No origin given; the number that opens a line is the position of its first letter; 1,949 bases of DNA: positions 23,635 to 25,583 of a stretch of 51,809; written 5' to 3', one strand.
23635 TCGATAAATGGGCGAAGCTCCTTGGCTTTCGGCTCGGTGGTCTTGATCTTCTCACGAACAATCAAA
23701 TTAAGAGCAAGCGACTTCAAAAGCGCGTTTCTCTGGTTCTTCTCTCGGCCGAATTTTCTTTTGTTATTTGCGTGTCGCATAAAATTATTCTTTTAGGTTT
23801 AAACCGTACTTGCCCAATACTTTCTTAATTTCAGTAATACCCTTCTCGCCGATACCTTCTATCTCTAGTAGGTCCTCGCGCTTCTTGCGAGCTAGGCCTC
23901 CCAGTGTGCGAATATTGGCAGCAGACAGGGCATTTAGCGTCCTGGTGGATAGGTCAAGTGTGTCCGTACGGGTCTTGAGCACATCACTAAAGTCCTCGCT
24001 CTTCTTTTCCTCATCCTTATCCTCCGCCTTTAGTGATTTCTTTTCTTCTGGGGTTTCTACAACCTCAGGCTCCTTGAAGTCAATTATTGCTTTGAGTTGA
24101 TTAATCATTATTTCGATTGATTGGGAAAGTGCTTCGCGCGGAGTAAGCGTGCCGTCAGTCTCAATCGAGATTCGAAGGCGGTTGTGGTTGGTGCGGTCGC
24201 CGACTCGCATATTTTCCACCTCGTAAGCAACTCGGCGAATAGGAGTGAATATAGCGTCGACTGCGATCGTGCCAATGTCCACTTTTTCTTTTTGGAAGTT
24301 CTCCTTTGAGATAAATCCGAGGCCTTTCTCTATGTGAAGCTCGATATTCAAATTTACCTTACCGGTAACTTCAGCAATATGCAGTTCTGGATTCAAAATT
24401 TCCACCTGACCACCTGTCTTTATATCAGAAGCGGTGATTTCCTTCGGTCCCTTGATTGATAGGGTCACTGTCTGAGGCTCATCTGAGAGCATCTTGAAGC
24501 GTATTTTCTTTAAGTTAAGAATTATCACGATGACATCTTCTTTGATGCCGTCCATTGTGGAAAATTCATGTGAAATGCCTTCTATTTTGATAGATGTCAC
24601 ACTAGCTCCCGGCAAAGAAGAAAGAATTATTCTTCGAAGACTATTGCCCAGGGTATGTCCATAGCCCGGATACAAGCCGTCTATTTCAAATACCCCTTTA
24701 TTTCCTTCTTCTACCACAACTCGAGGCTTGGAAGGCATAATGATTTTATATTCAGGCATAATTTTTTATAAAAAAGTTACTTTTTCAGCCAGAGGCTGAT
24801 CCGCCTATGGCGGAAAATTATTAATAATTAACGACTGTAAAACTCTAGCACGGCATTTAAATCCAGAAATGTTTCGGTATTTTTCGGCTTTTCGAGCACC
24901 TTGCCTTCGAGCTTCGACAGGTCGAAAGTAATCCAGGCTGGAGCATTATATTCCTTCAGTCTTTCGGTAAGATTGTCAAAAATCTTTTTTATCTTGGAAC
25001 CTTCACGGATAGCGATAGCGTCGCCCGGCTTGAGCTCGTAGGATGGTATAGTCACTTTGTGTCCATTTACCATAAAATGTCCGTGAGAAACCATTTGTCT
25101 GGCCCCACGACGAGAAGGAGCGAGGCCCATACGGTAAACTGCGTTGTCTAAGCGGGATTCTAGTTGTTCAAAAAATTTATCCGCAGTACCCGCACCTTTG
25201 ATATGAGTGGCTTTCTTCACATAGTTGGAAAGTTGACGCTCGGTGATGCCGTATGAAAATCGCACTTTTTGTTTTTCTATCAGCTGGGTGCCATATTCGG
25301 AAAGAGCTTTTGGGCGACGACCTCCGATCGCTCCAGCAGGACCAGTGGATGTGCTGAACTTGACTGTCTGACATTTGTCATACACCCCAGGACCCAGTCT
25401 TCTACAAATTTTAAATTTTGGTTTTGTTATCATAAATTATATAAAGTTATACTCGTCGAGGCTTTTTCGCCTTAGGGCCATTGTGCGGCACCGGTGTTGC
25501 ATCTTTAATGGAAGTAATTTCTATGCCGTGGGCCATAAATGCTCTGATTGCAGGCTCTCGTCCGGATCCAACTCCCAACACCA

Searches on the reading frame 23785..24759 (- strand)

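Call 14: search_protein_families(library=pfam, proteins=[window:23785-24759:-], max_evalue=0.001)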
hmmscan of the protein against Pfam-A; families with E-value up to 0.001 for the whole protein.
window:23785-24759:- (324 aa): 4 families
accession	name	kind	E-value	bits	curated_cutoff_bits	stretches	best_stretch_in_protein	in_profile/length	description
PF01000.31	RNA_pol_A_bac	-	1e-30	106.8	33.9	1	57-172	1-119/119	RNA polymerase Rpb3/RpoA insert domain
PF01193.29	RNA_pol_L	-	2.4e-21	75.7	24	1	31-222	5-74/74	RNA polymerase Rpb3/Rpb11 dimerisation domain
PF03118.21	RNA_pol_A_CTD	-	4.2e-15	55.6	23.8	1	254-316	4-66/67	Bacterial RNA polymerase, alpha chain C terminal domain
PF13656.11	RNA_pol_L_2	-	4.7e-05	23.4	27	0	192-225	39-72/75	RNA polymerase Rpb3/Rpb11 dimerisation domain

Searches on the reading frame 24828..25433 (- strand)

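Call 87: search_protein_families(library=pfam, proteins=[window:24828-25433:-], max_evalue=0.00001)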
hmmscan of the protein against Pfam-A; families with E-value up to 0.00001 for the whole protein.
window:24828-25433:- (201 aa): 2 families
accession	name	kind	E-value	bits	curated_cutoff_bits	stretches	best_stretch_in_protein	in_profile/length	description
PF01479.30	S4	-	1.9e-20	72.8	22.8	1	94-140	2-48/48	S4 domain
PF00163.24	Ribosomal_S4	-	1.1e-16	61.8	23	1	3-92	3-95/95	Ribosomal protein S4/S9 N-terminal domain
